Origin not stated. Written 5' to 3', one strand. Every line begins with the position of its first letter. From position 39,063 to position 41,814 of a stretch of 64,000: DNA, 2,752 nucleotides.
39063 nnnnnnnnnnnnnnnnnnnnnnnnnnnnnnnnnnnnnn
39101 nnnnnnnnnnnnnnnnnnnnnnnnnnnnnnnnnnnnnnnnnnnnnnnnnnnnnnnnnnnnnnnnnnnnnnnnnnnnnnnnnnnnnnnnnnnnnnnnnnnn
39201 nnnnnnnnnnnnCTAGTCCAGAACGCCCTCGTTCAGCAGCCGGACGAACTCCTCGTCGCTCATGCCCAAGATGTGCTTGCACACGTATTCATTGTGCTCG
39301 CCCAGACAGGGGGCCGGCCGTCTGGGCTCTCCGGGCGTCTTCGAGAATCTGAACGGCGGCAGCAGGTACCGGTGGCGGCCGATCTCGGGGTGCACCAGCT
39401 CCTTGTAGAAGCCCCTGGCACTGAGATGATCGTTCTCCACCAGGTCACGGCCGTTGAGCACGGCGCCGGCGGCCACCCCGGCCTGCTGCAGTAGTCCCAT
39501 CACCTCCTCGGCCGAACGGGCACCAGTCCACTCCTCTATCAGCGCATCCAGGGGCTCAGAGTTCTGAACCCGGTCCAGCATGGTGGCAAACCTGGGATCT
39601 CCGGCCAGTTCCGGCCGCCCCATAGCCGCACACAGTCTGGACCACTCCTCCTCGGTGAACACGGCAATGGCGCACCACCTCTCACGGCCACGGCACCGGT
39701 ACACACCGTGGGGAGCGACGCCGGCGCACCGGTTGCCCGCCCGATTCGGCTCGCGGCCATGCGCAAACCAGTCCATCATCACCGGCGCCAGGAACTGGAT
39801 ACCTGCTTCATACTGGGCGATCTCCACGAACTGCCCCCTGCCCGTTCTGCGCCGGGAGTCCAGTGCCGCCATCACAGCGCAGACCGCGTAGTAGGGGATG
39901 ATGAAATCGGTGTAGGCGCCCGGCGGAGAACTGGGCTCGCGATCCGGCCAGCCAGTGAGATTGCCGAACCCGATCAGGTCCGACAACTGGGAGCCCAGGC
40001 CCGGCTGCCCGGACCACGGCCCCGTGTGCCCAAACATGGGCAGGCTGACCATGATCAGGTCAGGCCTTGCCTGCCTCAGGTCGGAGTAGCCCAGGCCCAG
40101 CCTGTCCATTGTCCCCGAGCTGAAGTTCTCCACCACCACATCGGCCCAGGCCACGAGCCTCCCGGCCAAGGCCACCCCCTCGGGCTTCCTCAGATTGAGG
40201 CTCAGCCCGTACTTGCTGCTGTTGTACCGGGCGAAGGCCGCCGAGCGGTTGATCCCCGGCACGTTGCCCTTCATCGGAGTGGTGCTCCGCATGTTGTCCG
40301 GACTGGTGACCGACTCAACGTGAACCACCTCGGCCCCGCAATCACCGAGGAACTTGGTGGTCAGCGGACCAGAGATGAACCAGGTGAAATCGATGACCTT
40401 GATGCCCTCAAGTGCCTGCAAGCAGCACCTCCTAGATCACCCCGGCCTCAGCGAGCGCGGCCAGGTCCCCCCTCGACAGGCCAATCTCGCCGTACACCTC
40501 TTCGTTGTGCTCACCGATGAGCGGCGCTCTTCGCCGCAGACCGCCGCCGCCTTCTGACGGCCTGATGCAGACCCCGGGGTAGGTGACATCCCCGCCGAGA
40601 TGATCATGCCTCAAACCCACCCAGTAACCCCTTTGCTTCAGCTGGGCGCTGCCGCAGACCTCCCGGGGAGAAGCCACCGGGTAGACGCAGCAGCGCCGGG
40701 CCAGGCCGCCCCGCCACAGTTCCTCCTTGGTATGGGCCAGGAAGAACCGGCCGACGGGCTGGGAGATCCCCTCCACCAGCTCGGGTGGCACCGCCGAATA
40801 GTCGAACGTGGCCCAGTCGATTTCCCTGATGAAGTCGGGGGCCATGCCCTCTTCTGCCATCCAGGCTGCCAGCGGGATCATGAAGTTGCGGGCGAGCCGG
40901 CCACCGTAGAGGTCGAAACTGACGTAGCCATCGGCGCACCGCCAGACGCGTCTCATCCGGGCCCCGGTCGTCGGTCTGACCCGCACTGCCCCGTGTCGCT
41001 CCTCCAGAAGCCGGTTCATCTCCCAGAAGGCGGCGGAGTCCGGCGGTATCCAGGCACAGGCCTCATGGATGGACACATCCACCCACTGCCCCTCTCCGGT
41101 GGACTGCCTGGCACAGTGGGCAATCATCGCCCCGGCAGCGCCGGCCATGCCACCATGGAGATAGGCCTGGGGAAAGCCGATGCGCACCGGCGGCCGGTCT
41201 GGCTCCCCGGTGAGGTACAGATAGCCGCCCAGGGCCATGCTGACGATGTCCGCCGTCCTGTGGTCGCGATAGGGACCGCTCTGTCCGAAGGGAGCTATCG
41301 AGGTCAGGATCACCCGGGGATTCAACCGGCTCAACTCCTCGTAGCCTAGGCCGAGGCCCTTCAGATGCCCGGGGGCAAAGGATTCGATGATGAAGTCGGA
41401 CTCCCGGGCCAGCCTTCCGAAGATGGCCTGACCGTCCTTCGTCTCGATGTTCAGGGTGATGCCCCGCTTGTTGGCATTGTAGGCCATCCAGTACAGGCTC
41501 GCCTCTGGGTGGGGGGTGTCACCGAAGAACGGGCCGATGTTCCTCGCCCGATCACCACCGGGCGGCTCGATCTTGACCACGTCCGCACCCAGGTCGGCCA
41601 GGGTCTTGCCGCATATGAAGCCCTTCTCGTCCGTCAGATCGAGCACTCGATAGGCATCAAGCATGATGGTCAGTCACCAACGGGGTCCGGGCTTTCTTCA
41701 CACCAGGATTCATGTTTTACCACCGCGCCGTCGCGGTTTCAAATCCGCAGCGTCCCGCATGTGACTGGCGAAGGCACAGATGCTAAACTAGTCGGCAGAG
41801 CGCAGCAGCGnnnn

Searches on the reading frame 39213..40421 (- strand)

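Call 10: search_protein_families(library=pfam, proteins=[window:39213-40421:-], max_evalue=0.0001)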
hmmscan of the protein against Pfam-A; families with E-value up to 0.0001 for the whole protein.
window:39213-40421:- (402 aa): 1 family
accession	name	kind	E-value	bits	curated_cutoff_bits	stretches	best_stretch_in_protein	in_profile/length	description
PF02515.22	CoA_transf_3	-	2.2e-113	379.5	23.3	1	4-377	1-366/366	CoA-transferase family III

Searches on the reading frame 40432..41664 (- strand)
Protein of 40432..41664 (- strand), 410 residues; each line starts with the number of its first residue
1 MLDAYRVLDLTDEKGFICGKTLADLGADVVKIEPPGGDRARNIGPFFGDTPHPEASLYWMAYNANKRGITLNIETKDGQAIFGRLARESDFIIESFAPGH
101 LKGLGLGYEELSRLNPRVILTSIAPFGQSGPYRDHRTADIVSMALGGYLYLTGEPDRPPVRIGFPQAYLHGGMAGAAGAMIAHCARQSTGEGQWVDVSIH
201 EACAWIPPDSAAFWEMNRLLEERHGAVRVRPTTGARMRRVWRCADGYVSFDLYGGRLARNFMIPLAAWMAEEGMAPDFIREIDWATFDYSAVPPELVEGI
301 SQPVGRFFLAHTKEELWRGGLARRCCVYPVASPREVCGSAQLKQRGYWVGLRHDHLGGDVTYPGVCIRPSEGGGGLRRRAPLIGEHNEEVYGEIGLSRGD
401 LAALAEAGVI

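Call 10: search_protein_families(library=pfam, proteins=[window:40432-41664:-], max_evalue=0.0001)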
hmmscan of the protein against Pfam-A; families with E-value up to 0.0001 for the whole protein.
window:40432-41664:- (410 aa): 1 family
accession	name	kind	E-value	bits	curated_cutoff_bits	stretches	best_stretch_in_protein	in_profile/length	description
PF02515.22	CoA_transf_3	-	6e-76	256.4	23.3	1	2-387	1-366/366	CoA-transferase family III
